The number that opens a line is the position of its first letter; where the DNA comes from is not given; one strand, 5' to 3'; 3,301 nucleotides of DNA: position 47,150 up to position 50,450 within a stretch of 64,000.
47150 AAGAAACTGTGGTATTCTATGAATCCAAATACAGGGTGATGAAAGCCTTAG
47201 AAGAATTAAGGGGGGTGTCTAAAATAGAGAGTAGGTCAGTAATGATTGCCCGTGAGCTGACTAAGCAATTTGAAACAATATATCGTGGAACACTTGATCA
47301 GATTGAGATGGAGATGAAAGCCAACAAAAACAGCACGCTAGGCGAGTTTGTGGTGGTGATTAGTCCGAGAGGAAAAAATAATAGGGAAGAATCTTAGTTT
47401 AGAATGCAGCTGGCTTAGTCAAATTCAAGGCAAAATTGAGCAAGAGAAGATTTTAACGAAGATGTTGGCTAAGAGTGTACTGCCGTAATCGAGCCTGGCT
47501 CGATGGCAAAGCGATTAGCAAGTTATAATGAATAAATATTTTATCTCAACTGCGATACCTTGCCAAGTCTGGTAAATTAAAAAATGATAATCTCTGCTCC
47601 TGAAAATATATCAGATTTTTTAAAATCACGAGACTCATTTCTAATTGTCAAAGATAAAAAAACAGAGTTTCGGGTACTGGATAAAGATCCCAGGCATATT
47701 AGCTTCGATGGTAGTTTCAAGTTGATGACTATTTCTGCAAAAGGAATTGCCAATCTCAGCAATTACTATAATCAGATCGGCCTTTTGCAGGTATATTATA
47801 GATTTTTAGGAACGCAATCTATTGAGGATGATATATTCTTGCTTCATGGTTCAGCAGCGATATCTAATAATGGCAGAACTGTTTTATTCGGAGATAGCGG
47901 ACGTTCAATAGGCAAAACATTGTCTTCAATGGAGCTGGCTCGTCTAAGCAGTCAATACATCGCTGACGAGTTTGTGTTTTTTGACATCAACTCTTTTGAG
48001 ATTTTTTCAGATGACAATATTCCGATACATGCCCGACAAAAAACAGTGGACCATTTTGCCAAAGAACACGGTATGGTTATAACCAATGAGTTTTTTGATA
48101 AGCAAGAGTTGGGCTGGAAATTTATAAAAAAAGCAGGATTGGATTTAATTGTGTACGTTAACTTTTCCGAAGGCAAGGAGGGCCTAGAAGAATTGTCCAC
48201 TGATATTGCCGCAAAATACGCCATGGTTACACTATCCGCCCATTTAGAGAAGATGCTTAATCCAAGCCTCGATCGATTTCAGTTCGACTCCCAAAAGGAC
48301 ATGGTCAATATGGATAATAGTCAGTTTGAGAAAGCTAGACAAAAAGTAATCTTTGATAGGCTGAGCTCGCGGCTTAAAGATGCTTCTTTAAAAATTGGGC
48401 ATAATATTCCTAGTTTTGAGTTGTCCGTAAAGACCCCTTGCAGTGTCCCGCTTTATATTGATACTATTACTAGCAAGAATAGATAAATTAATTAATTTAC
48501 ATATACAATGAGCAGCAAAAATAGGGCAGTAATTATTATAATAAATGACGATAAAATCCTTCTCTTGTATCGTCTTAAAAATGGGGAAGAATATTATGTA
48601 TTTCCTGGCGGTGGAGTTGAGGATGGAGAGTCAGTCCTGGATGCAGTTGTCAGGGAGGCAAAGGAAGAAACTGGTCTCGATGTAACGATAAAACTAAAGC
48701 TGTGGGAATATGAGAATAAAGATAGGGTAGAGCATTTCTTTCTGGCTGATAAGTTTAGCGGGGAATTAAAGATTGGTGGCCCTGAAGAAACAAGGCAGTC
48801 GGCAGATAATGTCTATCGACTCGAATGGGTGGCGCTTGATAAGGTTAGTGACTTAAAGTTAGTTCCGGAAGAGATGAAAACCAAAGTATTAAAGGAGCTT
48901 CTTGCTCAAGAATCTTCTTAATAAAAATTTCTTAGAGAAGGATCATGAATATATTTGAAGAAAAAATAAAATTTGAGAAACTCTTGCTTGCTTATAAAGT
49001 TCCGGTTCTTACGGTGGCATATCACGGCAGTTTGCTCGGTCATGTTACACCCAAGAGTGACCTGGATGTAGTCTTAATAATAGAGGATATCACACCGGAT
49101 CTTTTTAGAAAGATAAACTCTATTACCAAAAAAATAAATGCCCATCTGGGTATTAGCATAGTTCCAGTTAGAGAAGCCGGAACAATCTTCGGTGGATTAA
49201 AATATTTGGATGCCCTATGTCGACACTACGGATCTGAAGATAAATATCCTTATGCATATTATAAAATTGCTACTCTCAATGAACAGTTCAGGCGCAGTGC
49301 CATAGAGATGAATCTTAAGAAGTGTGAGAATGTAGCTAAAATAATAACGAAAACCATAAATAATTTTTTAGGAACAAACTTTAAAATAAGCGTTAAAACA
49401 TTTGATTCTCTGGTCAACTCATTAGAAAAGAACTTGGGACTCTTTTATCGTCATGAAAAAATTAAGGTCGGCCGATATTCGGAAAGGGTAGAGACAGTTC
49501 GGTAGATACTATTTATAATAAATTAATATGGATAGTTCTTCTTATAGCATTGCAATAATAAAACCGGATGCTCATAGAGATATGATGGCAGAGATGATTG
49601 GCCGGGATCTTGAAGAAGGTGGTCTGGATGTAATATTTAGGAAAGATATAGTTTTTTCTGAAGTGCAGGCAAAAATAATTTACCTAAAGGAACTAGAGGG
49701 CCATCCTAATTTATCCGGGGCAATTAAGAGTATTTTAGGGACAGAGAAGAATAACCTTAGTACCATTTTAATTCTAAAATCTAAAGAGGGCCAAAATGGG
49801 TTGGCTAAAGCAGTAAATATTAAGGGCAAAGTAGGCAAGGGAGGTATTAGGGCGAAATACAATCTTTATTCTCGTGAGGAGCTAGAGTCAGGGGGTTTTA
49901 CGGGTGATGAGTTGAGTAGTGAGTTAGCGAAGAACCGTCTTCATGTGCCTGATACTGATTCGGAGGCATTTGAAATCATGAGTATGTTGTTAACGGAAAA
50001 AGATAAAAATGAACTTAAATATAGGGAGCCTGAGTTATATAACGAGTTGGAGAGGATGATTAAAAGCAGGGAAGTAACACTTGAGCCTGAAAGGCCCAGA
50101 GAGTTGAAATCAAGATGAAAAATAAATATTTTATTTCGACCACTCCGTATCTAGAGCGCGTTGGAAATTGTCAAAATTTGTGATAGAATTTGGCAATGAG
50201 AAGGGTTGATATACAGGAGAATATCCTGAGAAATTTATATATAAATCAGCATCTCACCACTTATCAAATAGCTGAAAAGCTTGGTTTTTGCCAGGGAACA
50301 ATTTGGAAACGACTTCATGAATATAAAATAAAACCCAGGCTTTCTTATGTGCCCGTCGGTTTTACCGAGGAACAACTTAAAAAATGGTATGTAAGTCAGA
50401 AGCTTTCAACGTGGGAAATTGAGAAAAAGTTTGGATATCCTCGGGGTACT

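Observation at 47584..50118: A tight four-gene operon of nucleotide-handling enzymes: HprK-like P-loop kinase, NUDIX, minimal nucleotidyltransferase and an NDK-like protein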

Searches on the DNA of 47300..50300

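Call 79: search_rna_families(source=window, start=47300, end=50300, threshold=evalue, max_evalue=1)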
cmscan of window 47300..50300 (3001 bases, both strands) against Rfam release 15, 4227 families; matches with E-value up to 1: 2.
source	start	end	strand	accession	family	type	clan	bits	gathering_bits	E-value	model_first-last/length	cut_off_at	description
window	48898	48963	-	RF00611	SNORD111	Gene; snRNA; snoRNA; CD-box;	-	24.5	46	0.34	1-89/89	no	Small nucleolar RNA SNORD111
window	47559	47637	-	RF01045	mir-544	Gene; miRNA;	-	21.5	66.5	0.89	1-84/84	no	mir-544 microRNA precursor family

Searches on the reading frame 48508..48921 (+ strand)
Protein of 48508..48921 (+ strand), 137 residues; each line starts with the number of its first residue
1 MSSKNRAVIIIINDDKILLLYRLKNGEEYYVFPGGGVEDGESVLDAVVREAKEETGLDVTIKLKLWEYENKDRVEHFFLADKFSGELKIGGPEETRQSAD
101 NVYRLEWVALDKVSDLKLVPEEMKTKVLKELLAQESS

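Call 3: search_protein_families(library=pfam, proteins=[window:48508-48921:+], max_evalue=1)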
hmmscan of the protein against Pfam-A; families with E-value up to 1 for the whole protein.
window:48508-48921:+ (137 aa): 4 families
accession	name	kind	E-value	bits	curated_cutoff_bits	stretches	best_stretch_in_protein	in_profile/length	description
PF00293.34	NUDIX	-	1.7e-19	70.6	21.1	1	5-120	3-125/134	NUDIX domain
PF14815.12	NUDIX_4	-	0.00024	21.3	35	1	7-117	1-102/113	NUDIX domain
PF22327.2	Nudt16-like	-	0.02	15.3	27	1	31-61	36-68/161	U8 snoRNA-decapping enzyme-like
PF14094.11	DUF4272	-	0.12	12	27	1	80-129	139-188/208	Domain of unknown function (DUF4272)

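Call 4: search_protein_families(library=ncbifam, proteins=[window:48508-48921:+], max_evalue=1)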
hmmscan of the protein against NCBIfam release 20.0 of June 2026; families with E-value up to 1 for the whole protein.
window:48508-48921:+ (137 aa): 27 families (the best 25 are shown)
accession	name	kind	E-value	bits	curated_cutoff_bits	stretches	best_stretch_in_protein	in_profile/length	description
NF006530.0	PRK08999.1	equivalog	1.1e-10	41.1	245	1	8-120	11-119/315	Nudix family hydrolase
TIGR00586.1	mutt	equivalog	5.3e-09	36.2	97.9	1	6-97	7-105/129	8-oxo-dGTP diphosphatase MutT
NF008044.0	PRK10776.1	equivalog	1.8e-08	34.3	148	1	7-86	7-93/130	8-oxo-dGTP diphosphatase MutT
TIGR02705.1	nudix_YtkD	equivalog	3.1e-08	33.3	154.4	1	7-61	27-78/156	RNA deprotection pyrophosphohydrolase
NF041652.1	Nud_hyd_Dein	equivalog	9.2e-08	32.5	200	1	7-61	16-76/152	Nudix hydrolase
NF007834.0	PRK10546.1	equivalog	2.3e-07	30.7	156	1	9-87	9-93/135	pyrimidine (deoxy)nucleoside triphosphate diphosphatase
NF001937.0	PRK00714.1-4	equivalog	5e-07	29.5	139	1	8-59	12-62/161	RNA pyrophosphohydrolase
NF006961.0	PRK09438.1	equivalog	6.9e-07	28.8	103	1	8-72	13-77/151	dihydroneopterin triphosphate diphosphatase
NF001299.0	PRK00241.1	equivalog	1.5e-06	27.9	158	1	7-60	137-191/263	NAD(+) diphosphatase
NF001936.0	PRK00714.1-3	equivalog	2.5e-06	27.4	118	1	15-58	23-65/155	RNA pyrophosphohydrolase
NF001938.0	PRK00714.1-5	equivalog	3.5e-06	26.5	116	1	8-64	18-81/172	RNA pyrophosphohydrolase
NF008736.0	PRK11762.1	equivalog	5.2e-06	26.1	169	1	3-58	45-104/186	ADP compounds hydrolase NudE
NF001934.0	PRK00714.1-1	equivalog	6.2e-06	25.7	241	1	8-59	11-62/176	RNA pyrophosphohydrolase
NF003788.0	PRK05379.1-5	equivalog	8.5e-06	25.3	354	1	10-62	219-272/351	bifunctional nicotinamide-nucleotide adenylyltransferase/Nudix hydroxylase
NF001935.0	PRK00714.1-2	equivalog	9.5e-06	25.2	259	1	9-58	13-61/183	RNA pyrophosphohydrolase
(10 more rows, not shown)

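Call 5: search_protein_families(library=padloc, proteins=[window:48508-48921:+], max_evalue=1)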
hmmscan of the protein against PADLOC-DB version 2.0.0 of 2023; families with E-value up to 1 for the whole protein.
window:48508-48921:+ (137 aa): 1 family
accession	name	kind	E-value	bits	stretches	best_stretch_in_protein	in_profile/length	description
PDLC04899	PDC-S07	-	9.3e-13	46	1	7-123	10-122/135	-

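Call 77: search_solved_structures(query=window:48508-48921:+, max_evalue=0.0001, show_alignments=2)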
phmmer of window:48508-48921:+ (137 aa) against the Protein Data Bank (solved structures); distinct sequences matched with E-value up to 0.0001: 17.
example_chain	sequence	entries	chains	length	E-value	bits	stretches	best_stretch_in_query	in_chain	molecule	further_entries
3id9_A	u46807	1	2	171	1.3e-10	44.5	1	6-93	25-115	MutT/NUDIX family protein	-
2pqv_A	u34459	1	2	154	1.2e-08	38.2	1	6-126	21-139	MutT/nudix family protein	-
3smd_A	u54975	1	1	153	2.5e-07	33.9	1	8-72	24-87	MutT/NUDIX family protein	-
2yyh_A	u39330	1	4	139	3.4e-07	33.5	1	27-113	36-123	8-OXO-dGTPase domain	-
3fk9_A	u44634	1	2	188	6.4e-07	32.6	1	9-60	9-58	Mutator MutT protein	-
2b06_A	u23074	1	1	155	1e-06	31.9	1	11-91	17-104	MutT/nudix family protein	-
6fl4_A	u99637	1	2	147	1.3e-05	28.3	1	7-67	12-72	Nudix hydrolase 1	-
5gp0_E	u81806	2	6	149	1.4e-05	28.3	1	7-67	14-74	Nudix hydrolase 1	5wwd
6dby_A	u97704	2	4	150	1.4e-05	28.3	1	7-67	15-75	Nudix hydrolase 1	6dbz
1vc8_A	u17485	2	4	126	1.4e-05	28.2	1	11-79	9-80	Ndx1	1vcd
1jrk_A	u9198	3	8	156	2.5e-05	27.5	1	10-60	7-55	Nudix homolog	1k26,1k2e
1vc9_A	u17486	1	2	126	3.8e-05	26.9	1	11-79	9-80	Ndx1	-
4v14_A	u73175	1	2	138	5.3e-05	26.4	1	28-86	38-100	MUTATOR MUTT PROTEIN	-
3gg6_A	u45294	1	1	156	6e-05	26.2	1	9-90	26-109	Nucleoside diphosphate-linked moiety X motif 18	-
1f3y_A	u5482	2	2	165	6.6e-05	26.1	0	5-58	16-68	DIADENOSINE 5',5'''-P1,P4-TETRAPHOSPHATE HYDROLASE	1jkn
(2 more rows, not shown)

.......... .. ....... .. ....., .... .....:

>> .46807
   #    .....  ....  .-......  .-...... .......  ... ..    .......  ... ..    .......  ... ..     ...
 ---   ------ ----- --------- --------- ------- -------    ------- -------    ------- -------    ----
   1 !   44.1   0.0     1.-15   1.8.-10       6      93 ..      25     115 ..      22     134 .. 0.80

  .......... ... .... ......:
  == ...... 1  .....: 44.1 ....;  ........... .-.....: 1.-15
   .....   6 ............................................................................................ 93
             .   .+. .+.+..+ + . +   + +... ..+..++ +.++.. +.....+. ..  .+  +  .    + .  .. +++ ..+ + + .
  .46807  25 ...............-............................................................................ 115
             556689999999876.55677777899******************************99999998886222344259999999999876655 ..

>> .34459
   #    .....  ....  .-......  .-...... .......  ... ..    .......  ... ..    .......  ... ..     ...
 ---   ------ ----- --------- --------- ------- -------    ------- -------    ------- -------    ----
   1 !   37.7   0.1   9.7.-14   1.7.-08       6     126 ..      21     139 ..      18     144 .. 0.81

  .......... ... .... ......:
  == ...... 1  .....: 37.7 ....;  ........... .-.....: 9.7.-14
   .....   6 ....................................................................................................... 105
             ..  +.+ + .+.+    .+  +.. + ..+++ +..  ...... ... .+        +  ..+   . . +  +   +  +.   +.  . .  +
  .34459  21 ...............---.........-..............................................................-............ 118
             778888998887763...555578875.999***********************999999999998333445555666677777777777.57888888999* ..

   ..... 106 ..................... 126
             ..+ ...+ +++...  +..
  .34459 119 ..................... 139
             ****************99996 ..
